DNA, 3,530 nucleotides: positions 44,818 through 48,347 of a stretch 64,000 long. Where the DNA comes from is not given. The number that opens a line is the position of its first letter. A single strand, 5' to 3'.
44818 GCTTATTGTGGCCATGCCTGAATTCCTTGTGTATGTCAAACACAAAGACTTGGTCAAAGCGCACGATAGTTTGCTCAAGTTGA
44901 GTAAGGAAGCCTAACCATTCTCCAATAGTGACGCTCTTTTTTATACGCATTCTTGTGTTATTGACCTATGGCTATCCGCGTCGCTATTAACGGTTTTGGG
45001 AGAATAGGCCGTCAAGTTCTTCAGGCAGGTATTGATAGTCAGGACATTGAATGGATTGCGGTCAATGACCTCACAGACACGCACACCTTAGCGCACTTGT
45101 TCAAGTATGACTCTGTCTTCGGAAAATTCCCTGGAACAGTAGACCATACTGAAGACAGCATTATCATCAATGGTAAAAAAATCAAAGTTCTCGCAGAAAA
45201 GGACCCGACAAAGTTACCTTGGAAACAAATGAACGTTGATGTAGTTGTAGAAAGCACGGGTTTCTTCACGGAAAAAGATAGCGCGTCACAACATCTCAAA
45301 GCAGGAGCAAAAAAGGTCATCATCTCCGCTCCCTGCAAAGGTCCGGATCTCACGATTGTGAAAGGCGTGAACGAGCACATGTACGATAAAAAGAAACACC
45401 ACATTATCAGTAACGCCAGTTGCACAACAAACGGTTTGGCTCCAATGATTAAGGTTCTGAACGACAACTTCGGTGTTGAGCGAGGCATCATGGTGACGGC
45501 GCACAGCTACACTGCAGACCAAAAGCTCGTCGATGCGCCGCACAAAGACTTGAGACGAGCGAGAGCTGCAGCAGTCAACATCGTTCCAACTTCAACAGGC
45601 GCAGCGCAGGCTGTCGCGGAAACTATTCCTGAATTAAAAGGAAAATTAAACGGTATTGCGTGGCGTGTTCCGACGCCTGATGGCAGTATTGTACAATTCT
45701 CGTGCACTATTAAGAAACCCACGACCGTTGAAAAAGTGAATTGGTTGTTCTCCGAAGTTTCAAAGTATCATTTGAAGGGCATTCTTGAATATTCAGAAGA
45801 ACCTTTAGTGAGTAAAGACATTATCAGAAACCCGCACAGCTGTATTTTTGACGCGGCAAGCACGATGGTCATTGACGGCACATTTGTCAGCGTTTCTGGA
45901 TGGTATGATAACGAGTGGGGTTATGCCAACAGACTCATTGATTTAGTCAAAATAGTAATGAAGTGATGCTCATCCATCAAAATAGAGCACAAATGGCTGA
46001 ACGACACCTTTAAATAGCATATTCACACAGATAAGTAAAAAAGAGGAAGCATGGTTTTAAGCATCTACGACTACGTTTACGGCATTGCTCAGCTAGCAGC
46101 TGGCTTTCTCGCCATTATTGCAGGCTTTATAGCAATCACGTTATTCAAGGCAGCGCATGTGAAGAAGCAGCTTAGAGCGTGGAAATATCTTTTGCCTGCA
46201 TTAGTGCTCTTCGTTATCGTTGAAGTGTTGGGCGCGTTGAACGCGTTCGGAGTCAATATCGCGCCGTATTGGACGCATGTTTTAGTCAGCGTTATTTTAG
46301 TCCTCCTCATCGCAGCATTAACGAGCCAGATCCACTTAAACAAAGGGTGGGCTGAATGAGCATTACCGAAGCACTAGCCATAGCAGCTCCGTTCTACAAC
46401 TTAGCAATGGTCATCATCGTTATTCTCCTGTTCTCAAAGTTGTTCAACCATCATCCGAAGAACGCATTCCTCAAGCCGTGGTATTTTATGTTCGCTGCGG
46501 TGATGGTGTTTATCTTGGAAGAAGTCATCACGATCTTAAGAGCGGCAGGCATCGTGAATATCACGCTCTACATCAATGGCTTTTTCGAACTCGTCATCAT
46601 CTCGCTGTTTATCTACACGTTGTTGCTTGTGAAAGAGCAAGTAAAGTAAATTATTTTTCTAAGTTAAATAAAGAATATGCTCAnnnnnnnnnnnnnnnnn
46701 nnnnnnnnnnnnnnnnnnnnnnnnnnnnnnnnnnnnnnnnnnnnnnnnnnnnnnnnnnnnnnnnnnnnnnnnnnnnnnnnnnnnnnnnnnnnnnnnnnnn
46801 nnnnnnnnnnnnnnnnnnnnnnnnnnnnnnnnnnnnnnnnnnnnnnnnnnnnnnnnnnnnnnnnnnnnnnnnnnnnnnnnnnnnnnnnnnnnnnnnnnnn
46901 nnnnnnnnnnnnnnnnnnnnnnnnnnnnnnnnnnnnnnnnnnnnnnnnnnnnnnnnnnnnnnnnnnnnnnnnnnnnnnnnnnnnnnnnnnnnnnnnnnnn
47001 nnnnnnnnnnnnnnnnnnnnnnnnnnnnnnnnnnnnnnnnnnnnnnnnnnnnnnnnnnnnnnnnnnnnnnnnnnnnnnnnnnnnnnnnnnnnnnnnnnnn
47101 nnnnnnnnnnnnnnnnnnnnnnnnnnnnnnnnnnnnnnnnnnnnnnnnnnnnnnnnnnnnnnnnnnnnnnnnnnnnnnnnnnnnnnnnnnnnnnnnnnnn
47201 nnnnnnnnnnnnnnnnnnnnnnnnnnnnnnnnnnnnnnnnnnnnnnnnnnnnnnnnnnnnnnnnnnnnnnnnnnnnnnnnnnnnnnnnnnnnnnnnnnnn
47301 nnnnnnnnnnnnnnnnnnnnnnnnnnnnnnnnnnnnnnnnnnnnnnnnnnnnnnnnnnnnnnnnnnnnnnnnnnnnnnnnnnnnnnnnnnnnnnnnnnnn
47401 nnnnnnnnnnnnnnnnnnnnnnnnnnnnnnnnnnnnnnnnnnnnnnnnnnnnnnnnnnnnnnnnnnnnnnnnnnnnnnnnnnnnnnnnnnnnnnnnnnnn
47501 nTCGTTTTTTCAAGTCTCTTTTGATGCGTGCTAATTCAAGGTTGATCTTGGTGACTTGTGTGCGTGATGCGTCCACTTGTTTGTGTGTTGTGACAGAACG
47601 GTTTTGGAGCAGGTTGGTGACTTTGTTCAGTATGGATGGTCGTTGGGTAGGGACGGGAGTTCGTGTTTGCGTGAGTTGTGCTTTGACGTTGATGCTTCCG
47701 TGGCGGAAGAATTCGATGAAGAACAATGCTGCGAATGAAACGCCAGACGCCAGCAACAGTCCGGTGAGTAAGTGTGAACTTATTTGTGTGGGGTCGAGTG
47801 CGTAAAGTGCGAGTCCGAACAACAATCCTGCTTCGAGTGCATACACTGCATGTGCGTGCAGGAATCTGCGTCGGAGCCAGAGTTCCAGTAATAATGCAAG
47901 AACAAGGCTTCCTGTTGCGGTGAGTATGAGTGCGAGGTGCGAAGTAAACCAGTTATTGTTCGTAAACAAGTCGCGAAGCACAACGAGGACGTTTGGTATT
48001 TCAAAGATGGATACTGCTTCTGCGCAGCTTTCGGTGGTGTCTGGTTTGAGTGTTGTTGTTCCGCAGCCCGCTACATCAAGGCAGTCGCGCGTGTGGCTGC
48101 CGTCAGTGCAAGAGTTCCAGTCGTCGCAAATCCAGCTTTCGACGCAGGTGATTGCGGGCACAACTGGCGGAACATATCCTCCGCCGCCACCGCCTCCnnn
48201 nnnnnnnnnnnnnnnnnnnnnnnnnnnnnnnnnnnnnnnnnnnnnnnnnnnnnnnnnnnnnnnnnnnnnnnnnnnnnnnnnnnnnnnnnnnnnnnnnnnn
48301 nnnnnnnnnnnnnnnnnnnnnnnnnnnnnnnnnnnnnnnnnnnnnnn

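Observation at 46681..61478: Translationally coupled 14.8-kb operon: small protein, two giant beta-helix surface proteins and a membrane-anchored esterase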

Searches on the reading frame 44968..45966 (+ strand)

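Call 67: search_protein_families(library=pfam, proteins=[window:44968-45966:+], max_evalue=0.001)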
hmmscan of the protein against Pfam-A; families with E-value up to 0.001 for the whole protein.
window:44968-45966:+ (332 aa): 2 families
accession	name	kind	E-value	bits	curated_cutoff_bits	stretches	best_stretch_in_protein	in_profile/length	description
PF02800.25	Gp_dh_C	-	2.8e-63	212.7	24.4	1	157-313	1-158/158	Glyceraldehyde 3-phosphate dehydrogenase, C-terminal domain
PF00044.30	Gp_dh_N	-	9.4e-41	138.6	31.7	1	3-103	1-101/101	Glyceraldehyde 3-phosphate dehydrogenase, NAD binding domain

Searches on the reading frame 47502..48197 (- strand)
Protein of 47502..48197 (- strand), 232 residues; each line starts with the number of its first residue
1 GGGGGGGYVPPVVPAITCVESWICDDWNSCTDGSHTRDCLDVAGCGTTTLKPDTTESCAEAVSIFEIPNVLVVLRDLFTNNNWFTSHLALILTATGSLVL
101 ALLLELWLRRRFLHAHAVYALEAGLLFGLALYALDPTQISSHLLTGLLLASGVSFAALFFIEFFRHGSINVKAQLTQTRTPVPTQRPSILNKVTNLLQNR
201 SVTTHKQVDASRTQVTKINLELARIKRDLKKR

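Call 48: search_protein_families(library=pfam, proteins=[window:47502-48197:-], max_evalue=0.1)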
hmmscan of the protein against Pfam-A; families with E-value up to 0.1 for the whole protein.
window:47502-48197:- (232 aa): 1 family
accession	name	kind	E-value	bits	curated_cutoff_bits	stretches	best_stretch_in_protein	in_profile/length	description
PF07575.19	Nucleopor_Nup85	-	0.052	12.6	22.1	1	68-131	310-371/557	Nup85 Nucleoporin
